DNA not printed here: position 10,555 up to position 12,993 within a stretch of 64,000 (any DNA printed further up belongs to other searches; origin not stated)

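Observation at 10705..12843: Tri-domain lipoprotein fusing a serine esterase, an MBL-fold metallo-hydrolase and a cadherin-like domain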

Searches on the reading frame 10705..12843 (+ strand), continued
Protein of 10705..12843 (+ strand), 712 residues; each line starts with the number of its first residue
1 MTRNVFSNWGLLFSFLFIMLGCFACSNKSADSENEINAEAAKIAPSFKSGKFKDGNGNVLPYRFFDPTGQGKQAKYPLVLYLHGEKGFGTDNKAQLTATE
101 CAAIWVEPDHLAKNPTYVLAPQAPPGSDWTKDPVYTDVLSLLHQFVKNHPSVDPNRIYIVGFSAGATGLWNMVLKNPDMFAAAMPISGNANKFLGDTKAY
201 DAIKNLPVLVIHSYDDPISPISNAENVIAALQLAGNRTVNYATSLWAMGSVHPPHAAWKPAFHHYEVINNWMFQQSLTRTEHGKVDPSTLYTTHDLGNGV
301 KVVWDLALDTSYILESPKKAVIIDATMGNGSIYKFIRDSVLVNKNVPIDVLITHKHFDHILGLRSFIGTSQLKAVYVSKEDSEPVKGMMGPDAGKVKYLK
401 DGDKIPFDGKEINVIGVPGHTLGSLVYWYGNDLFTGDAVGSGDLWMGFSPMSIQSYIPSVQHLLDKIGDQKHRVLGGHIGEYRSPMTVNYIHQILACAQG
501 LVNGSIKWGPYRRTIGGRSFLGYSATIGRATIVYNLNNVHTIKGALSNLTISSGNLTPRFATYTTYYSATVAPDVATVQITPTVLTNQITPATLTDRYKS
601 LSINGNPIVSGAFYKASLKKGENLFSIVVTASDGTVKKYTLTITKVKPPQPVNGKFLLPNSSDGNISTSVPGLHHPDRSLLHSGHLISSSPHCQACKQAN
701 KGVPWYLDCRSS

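Call 36: fold_search(model_id=the predicted structure, library=pdb)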
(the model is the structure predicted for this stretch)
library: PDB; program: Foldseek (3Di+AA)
matches with E <= 10: 1968; with E <= 0.001: 1437
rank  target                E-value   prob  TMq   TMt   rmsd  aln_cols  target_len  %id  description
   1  3doh_A                5.2e-21  1.00  0.33  0.57   1.8       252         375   32  Crystal Structure of a Thermostable Esterase (released 2009-02-17)
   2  3doh_B                1.1e-19  1.00  0.33  0.57   1.9       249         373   33  Crystal Structure of a Thermostable Esterase (released 2009-02-17)
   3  3wyd_A                6.8e-11  1.00  0.27  0.82   3.4       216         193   25  C-terminal esterase domain of LC-Est1 (released 2014-11-12)
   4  4q82_B                4.8e-10  1.00  0.28  0.71   4.5       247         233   22  Crystal Structure of Phospholipase/Carboxylesterase from Haliangium ochraceum (released 2014-05-14)
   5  3wyd_B                6.4e-10  1.00  0.26  0.82   3.6       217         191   25  C-terminal esterase domain of LC-Est1 (released 2014-11-12)
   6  8daj                  8.0e-10  1.00  0.24  0.47   9.4       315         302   18  Structure and Biochemistry of a Promiscuous Thermophilic Polyhydroxybutyrate Depolymerase from Lihuaxuella thermophilia (released 2023-02-15)
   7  8wt1_F                1.1e-09  1.00  0.27  0.27   4.5       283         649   17  Crystal structure of S9 carboxypeptidase from Geobacillus sterothermophilus (released 2024-03-13)
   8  9byu                  1.1e-09  1.00  0.24  0.48   9.3       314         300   18  Structure and stability of an apo thermophilic esterase that hydrolyzes polyhydroxybutyrate (released 2024-11-06)
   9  8wt1_C                2.4e-09  1.00  0.27  0.27   4.3       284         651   18  Crystal structure of S9 carboxypeptidase from Geobacillus sterothermophilus (released 2024-03-13)
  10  7l0b_A                2.9e-09  1.00  0.23  0.66   6.6       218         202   23  Crystal structure of hydroxyacyl glutathione hydrolase (GloB) from Staphylococcus aureus, apoenzyme (released 2020-12-30)
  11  7l0b_D                4.0e-09  1.00  0.23  0.68   6.4       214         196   24  Crystal structure of hydroxyacyl glutathione hydrolase (GloB) from Staphylococcus aureus, apoenzyme (released 2020-12-30)
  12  2nxa                  4.5e-09  1.00  0.27  0.74   3.6       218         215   21  Structure of Zn-dependent Metallo-Beta-Lactamase from Bacillus Cereus R121H, C221D Double Mutant (released 2007-05-22)
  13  2bg2_A                4.8e-09  1.00  0.26  0.73   3.5       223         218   19  Bacillus cereus metallo-beta-lactamase (BcII) Arg (121) Cys mutant. Solved at pH4.5 using 20mM ZnSO4 in the buffer. 1m (released 2005-03-31)
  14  4q82_A                5.1e-09  1.00  0.27  0.66   6.7       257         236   21  Crystal Structure of Phospholipase/Carboxylesterase from Haliangium ochraceum (released 2014-05-14)
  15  7l0b_B                5.3e-09  1.00  0.23  0.68   6.5       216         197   23  Crystal structure of hydroxyacyl glutathione hydrolase (GloB) from Staphylococcus aureus, apoenzyme (released 2020-12-30)
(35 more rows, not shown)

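Call 51: search_solved_structures(query=A3, max_evalue=0.001)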
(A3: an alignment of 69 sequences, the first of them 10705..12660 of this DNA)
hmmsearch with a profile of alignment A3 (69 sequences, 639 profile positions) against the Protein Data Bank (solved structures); distinct sequences matched with E-value up to 0.001: 76 (the best 60 are shown).
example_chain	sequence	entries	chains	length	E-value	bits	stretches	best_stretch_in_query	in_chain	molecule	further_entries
3doh_A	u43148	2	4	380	9.4e-50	172.8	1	32-276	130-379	esterase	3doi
3wyd_A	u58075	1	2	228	4.8e-20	74.7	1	55-238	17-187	LC-Est1C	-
4ad9_A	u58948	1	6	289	1.1e-11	47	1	311-478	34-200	BETA-LACTAMASE-LIKE PROTEIN 2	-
6rz0_A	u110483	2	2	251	5.8e-11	44.7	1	346-443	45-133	Hydroxyacylglutathione hydrolase GloB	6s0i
2qed_A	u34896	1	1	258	6e-10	41.3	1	319-442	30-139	Hydroxyacylglutathione hydrolase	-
9rhq_A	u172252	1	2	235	2e-09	39.6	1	302-440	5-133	Metallo-beta-lactamase family protein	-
4q82_A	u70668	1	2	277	4.1e-09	38.6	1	73-275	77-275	Phospholipase/Carboxylesterase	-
7l0b_A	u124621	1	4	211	3.1e-08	35.7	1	311-478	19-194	Hydroxyacylglutathione hydrolase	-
7ev5_A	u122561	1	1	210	6.4e-07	31.3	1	310-438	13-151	Lactamase_B domain-containing protein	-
2xf4_A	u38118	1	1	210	1.5e-06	30.1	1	336-443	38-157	HYDROXYACYLGLUTATHIONE HYDROLASE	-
3adr_A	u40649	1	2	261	2e-06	29.7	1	310-497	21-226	Putative uncharacterized protein ST1585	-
2p18_A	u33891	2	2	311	4.9e-06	28.4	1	305-439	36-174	Glyoxalase II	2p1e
5k0w_A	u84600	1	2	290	2.2e-05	26.3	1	311-431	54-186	Class B carbapenemase GOB-18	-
9qya_A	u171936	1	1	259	4e-05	25.4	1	148-228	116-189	Polyester Hydrolase Leipzig 7 (PHL7) variant R4M6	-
9qyb_A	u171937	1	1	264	4.2e-05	25.3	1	148-228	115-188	Polyester Hydrolase Leipzig 7 (PHL7) variant R4M10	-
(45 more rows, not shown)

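Call 62: find_encoding_contigs(protein=P0117, flank=8000, max_places=2)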
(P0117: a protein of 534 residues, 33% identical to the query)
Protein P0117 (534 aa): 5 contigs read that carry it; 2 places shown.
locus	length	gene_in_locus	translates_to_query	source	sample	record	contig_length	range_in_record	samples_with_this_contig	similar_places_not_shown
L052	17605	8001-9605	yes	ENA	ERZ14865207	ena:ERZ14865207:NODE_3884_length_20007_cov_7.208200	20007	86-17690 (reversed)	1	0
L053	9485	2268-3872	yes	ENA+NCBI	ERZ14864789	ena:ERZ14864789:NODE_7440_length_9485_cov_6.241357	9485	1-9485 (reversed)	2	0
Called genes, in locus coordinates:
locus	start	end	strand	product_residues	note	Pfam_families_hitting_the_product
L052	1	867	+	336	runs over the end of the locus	PF14057:GGGtGRT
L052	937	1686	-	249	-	PF00072:Response_reg, PF00165:HTH_AraC (weak), PF12833:HTH_18, PF00165:HTH_AraC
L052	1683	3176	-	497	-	PF12010:DUF3502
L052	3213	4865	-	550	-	PF00672:HAMP (weak), PF06580:His_kinase, PF02518:HATPase_c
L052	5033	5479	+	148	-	-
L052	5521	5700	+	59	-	PF02416:TatA_B_E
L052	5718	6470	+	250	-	PF00902:TatC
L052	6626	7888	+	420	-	-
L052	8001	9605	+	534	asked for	PF02230:Abhydrolase_2 (weak), PF00753:Lactamase_B, PF12706:Lactamase_B_2 (weak)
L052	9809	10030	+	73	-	PF11007:CotJA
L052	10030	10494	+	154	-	PF12652:CotJB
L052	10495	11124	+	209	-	PF05067:Mn_catalase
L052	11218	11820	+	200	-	PF21764:Invasin_D4 (faint), PF02368:Big_2, PF25354:Ig_NUP210_16th (faint), PF26182:Ig_NUP210_5th, PF26918:Ig_Eae (weak), PF22359:Big-like, PF02368:Big_2, PF26918:Ig_Eae (weak)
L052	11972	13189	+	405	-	PF01098:FTSW_RODA_SPOVE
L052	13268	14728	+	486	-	PF00749:tRNA-synt_1c, PF19269:Anticodon_2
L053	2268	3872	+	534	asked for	PF02230:Abhydrolase_2 (weak), PF00753:Lactamase_B, PF12706:Lactamase_B_2 (weak)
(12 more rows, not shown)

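Call 69: search_protein_families(library=pfam, proteins=[L046:9535-10941:+, L004:18935-20296:+, L004:8605-9516:+, L019:7825-9525:+, L019:12098-13327:+], max_evalue=0.001)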
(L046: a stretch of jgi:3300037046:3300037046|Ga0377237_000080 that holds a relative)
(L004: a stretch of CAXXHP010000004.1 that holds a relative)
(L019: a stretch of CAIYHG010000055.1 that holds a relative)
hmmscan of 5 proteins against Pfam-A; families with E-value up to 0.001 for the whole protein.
L046:9535-10941:+ (468 aa): 1 family
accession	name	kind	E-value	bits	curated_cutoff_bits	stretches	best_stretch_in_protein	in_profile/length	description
PF04734.18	Ceramidase_alk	-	1.9e-13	50.4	32.1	1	50-353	28-349/509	Neutral/alkaline non-lysosomal ceramidase, N-terminal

L004:18935-20296:+ (453 aa): 1 family
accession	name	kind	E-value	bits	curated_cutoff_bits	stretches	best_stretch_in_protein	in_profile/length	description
PF04734.18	Ceramidase_alk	-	9.5e-14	51.3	32.1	1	40-249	24-261/509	Neutral/alkaline non-lysosomal ceramidase, N-terminal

L004:8605-9516:+ (303 aa): 3 families
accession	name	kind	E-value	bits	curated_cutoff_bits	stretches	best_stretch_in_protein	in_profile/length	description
PF20434.5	BD-FAE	-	1.6e-08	34.8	26.8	1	160-204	66-110/215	BD-FAE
PF07859.19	Abhydrolase_3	-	1.5e-07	31.8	25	1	162-217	50-107/210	alpha/beta hydrolase fold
PF00135.34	COesterase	-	5.7e-05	22.7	27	1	163-201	163-201/515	Carboxylesterase family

L019:7825-9525:+ (566 aa): 3 families
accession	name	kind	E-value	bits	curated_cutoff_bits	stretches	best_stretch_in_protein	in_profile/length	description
PF00135.34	COesterase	-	3.5e-72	244.4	27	1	62-543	2-498/515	Carboxylesterase family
PF20434.5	BD-FAE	-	4.4e-07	30.1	26.8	1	155-256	10-100/215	BD-FAE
PF07859.19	Abhydrolase_3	-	2.7e-06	27.7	25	1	161-269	1-95/210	alpha/beta hydrolase fold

L019:12098-13327:+ (409 aa): 3 families
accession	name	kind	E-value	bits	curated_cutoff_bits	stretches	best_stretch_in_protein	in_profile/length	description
PF00756.26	Esterase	-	1.3e-20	74.7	22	1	154-405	2-249/251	Putative esterase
PF12146.15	Hydrolase_4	-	1.2e-05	25.2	27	1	261-342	54-135/239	Serine aminopeptidase, S33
PF10503.15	Esterase_PHB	-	8.8e-05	22.3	23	1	284-346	97-156/219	Esterase PHB depolymerase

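Call 71: list_cluster_members(proteins=[P0031, P0055, P0066, P0090, P0092, P0115, P0117, P0119, P0120, P0131])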
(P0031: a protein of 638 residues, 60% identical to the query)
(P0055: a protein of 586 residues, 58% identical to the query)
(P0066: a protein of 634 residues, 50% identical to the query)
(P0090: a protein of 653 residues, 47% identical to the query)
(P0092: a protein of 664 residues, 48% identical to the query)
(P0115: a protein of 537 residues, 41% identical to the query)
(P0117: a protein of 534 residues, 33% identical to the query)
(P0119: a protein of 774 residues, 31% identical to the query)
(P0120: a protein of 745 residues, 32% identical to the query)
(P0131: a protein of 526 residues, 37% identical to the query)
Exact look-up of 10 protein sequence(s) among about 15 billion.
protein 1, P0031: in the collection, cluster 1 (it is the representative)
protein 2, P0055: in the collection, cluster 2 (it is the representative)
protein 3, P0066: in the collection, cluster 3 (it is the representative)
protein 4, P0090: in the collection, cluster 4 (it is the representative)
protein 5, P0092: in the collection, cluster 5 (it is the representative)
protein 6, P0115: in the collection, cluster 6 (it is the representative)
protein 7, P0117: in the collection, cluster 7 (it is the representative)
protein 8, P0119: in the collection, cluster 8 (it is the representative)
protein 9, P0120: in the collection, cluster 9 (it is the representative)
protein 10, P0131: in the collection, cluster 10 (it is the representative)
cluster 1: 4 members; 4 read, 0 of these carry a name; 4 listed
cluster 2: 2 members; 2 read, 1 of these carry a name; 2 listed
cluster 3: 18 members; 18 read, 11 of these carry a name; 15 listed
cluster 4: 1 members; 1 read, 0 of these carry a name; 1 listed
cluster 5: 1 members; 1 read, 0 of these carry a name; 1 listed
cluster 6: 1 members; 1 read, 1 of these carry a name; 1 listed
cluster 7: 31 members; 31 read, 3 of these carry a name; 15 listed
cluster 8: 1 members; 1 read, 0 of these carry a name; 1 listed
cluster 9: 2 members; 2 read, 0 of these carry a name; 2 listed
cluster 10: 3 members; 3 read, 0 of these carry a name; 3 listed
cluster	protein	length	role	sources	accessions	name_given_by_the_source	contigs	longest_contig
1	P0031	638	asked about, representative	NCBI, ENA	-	-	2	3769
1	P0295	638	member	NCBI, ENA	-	-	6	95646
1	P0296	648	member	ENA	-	-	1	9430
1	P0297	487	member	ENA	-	-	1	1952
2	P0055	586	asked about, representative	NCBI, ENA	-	-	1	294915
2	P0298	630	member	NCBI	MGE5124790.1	MAG: MBL fold metallo-hydrolase [Betaproteobacteria bacterium]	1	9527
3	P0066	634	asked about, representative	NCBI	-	-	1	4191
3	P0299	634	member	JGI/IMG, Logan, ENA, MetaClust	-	\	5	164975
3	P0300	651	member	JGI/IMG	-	glyoxylase-like metal-dependent hydrolase (beta-lactamase superfamily ...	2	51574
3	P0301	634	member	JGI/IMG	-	glyoxylase-like metal-dependent hydrolase (beta-lactamase superfamily ...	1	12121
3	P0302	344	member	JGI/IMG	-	glyoxylase-like metal-dependent hydrolase (beta-lactamase superfamily II)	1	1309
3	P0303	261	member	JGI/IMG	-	hypothetical protein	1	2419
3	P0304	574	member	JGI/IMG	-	glyoxylase-like metal-dependent hydrolase (beta-lactamase superfamily II)/predicted ...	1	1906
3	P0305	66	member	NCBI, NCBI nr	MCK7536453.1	MAG: hypothetical protein MZV63_38485 [Marinilabiliales bacterium] | hypothetical protein [Marinilabiliales bacterium]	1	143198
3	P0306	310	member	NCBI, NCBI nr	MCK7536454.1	MAG: alpha/beta hydrolase-fold protein [Marinilabiliales bacterium] | alpha/beta hydrolase-fold protein [Marinilabiliales bacterium]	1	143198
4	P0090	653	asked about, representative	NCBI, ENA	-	-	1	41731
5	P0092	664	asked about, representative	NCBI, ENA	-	-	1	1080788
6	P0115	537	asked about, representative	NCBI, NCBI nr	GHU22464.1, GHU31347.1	hypothetical protein FACS1894172_06100 [Spirochaetia bacterium] | hypothetical protein FACS1894164_04860 [Spirochaetia bacterium]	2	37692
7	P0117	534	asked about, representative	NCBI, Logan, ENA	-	-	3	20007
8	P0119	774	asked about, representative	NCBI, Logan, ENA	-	-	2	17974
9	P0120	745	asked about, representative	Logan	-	-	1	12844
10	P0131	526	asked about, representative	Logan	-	-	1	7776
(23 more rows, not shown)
